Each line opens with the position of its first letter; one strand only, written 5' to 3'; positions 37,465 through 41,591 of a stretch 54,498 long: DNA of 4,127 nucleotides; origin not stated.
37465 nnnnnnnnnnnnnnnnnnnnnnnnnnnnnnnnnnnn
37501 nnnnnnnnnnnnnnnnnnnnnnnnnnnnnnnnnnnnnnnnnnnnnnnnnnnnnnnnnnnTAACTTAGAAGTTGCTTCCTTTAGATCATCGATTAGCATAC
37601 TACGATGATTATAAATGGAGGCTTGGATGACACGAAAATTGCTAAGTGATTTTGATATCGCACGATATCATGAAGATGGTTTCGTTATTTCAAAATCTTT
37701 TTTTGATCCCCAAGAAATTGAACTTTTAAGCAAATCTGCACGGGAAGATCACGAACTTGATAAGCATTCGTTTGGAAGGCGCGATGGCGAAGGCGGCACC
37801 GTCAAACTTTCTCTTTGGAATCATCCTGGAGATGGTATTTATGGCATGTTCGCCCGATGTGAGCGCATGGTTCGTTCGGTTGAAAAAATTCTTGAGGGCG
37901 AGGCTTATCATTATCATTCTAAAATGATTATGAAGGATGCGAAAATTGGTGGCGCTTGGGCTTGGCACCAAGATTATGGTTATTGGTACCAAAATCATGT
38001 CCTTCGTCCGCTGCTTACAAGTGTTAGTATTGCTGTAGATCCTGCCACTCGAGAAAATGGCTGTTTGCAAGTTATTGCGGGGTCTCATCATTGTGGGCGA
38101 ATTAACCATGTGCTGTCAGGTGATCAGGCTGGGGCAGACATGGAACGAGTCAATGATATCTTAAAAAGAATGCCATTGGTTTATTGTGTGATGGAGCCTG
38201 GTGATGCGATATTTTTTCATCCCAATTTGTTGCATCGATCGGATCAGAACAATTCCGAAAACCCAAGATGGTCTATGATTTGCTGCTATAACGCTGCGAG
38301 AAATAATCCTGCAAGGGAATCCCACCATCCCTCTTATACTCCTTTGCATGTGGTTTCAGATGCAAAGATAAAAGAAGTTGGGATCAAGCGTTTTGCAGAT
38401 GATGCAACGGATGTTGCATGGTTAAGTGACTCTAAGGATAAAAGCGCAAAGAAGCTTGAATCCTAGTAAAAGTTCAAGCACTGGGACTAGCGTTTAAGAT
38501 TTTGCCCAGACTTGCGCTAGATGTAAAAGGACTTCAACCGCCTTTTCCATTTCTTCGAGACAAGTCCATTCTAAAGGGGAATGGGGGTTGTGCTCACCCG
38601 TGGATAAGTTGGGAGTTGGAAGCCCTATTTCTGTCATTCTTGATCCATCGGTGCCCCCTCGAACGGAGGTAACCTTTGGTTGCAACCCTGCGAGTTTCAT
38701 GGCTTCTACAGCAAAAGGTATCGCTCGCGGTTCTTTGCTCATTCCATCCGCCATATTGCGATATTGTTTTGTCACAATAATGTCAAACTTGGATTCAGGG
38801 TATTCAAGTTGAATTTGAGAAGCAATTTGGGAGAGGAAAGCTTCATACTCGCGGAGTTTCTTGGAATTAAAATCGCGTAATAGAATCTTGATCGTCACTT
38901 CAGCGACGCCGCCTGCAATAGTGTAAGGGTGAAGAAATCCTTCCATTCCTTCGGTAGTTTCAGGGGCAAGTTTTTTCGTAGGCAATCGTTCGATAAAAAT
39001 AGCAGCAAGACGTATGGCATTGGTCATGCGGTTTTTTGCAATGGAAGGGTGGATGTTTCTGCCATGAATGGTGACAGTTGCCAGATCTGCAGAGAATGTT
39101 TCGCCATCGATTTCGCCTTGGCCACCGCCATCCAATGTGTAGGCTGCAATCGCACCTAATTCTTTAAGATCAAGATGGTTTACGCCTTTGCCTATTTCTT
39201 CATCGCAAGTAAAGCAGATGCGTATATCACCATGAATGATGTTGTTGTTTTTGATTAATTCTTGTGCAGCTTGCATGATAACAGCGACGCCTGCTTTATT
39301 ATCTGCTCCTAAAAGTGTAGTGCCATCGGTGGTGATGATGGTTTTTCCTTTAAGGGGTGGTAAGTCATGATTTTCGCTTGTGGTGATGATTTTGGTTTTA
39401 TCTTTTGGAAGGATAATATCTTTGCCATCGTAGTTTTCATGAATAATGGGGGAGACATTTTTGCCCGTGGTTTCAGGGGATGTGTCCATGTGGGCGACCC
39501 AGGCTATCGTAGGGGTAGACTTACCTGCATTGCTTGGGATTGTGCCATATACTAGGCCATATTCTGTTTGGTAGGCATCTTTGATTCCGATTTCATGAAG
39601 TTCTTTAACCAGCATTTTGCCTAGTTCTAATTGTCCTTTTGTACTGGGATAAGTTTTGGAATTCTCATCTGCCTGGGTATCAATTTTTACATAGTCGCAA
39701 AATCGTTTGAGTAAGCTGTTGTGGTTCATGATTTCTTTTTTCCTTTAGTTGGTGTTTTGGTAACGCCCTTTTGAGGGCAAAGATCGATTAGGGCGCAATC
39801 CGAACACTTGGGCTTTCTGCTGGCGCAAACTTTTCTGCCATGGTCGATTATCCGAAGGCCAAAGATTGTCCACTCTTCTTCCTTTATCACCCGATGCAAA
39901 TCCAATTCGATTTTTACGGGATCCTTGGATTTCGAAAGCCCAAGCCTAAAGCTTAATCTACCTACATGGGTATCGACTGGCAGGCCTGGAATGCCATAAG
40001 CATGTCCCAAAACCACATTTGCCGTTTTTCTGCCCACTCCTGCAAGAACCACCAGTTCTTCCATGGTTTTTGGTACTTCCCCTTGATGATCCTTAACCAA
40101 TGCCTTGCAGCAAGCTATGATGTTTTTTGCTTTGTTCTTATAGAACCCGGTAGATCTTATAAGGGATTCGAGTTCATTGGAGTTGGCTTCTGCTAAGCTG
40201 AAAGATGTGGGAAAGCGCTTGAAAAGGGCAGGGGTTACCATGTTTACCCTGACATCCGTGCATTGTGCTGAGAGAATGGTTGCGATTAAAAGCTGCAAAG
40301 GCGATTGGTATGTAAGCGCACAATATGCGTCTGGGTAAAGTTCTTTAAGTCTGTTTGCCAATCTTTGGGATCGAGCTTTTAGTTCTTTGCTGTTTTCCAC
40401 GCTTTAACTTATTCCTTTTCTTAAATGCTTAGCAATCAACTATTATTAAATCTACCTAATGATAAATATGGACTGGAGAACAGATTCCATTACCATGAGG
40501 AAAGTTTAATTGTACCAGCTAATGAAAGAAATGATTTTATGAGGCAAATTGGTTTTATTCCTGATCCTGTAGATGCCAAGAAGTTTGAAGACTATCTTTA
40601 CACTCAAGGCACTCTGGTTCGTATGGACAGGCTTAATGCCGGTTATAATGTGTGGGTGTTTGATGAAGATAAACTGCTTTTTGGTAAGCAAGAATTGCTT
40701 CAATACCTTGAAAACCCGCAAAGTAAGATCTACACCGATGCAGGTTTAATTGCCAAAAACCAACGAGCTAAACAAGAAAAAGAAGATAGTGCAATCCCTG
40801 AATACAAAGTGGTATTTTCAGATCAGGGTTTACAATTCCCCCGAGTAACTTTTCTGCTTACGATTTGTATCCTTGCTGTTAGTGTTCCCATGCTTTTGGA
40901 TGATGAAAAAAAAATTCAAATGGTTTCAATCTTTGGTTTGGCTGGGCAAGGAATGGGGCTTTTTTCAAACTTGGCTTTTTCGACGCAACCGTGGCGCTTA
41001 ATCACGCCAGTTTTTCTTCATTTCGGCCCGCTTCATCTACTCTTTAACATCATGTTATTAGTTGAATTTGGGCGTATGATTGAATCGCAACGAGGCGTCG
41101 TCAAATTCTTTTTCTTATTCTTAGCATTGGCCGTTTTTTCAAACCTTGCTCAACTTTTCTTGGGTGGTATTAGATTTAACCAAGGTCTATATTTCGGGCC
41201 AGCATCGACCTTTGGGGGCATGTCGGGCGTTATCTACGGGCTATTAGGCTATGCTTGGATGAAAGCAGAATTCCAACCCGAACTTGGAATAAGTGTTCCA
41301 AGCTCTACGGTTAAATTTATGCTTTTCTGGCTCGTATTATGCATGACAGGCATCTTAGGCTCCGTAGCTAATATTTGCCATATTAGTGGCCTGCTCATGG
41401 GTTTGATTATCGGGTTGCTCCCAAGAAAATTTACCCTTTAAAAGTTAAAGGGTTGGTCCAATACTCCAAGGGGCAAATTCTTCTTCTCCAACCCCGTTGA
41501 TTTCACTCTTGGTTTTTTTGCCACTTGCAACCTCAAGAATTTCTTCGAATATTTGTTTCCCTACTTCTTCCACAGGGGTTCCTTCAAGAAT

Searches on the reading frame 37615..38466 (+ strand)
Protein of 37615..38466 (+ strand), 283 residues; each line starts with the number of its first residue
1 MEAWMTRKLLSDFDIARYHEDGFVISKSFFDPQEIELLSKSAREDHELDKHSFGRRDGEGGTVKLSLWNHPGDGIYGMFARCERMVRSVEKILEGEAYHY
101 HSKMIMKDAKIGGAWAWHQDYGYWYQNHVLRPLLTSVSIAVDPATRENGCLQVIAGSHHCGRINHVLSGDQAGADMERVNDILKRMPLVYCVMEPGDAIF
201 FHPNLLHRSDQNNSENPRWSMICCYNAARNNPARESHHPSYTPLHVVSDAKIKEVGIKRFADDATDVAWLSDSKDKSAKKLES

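Call 3: search_protein_families(library=pfam, proteins=[window:37615-38466:+], max_evalue=0.01)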
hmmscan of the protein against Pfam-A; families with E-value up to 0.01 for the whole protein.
window:37615-38466:+ (283 aa): 1 family
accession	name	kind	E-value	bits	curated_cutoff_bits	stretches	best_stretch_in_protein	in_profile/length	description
PF05721.19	PhyH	-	2.6e-37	129.6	22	1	18-218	1-211/213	Phytanoyl-CoA dioxygenase (PhyH)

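Call 5: search_protein_families(library=ncbifam, proteins=[window:37615-38466:+], max_evalue=0.01)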
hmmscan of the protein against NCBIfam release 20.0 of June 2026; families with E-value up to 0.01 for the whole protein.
window:37615-38466:+ (283 aa): 5 families
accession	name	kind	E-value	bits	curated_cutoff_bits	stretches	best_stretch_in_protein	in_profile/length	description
TIGR02408.1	ectoine_ThpD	equivalog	4.7e-15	55.7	336.5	1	10-245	17-267/277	ectoine hydroxylase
NF052437.1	MPhHdxlPhnYGIM8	equivalog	1.7e-13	50.6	500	1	97-238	97-226/260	methylphosphonate hydroxylase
NF045813.1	DxPntBtaHylase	equivalog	1.7e-08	34.1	550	1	100-234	119-251/285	1-deoxypentalenic acid 11-beta-hydroxylase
TIGR01762.1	chlorin-enz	subfamily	1.7e-06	27.6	226.3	1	14-159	7-158/288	chlorinating enzyme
TIGR04324.1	SpoChoClust_2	subfamily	0.0096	15.5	150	0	187-225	174-212/248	sporadic carbohydrate cluster 2OG-Fe(II) oxygenase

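Call 39: search_protein_families(library=padloc, proteins=[window:37615-38466:+], max_evalue=0.01)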
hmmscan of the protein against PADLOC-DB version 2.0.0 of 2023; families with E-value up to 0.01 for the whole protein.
window:37615-38466:+ (283 aa): 0 families

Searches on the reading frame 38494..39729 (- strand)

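Call 3: search_protein_families(library=pfam, proteins=[window:38494-39729:-], max_evalue=0.01)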
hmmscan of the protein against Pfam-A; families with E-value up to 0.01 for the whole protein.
window:38494-39729:- (411 aa): 3 families
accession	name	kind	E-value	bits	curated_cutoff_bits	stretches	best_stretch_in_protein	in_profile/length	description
PF01546.33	Peptidase_M20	-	2.3e-13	51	24.6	1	142-406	34-205/206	Peptidase family M20/M25/M40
PF07687.19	M20_dimer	-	6.9e-10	39.3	21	1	217-311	9-104/107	Peptidase dimerisation domain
PF05343.19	Peptidase_M42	-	3.1e-07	30.2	23.2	1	142-189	133-178/292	M42 glutamyl aminopeptidase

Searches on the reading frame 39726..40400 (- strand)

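Call 3: search_protein_families(library=pfam, proteins=[window:39726-40400:-], max_evalue=0.01)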
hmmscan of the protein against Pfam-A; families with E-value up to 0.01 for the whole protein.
window:39726-40400:- (224 aa): 2 families
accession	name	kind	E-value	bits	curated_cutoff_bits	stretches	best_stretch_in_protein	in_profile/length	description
PF00730.31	HhH-GPD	-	8e-26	90.9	26.2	1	39-173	1-107/108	HhH-GPD superfamily base excision DNA repair protein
PF00633.29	HHH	-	6.8e-07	29.3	24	1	105-132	2-29/30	Helix-hairpin-helix motif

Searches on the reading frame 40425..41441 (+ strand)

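Call 3: search_protein_families(library=pfam, proteins=[window:40425-41441:+], max_evalue=0.01)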
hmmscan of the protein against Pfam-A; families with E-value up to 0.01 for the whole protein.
window:40425-41441:+ (338 aa): 3 families
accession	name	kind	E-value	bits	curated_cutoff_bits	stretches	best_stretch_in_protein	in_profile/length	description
PF01694.28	Rhomboid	-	3.5e-28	99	22.6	1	187-332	2-139/143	Rhomboid domain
PF12122.13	Rhomboid_N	-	4.7e-08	33.6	26.2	1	39-106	1-69/86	Cytoplasmic N-terminal domain of rhomboid serine protease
PF08551.15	DUF1751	-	0.0053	17.7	22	1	188-244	7-63/99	Eukaryotic integral membrane protein (DUF1751)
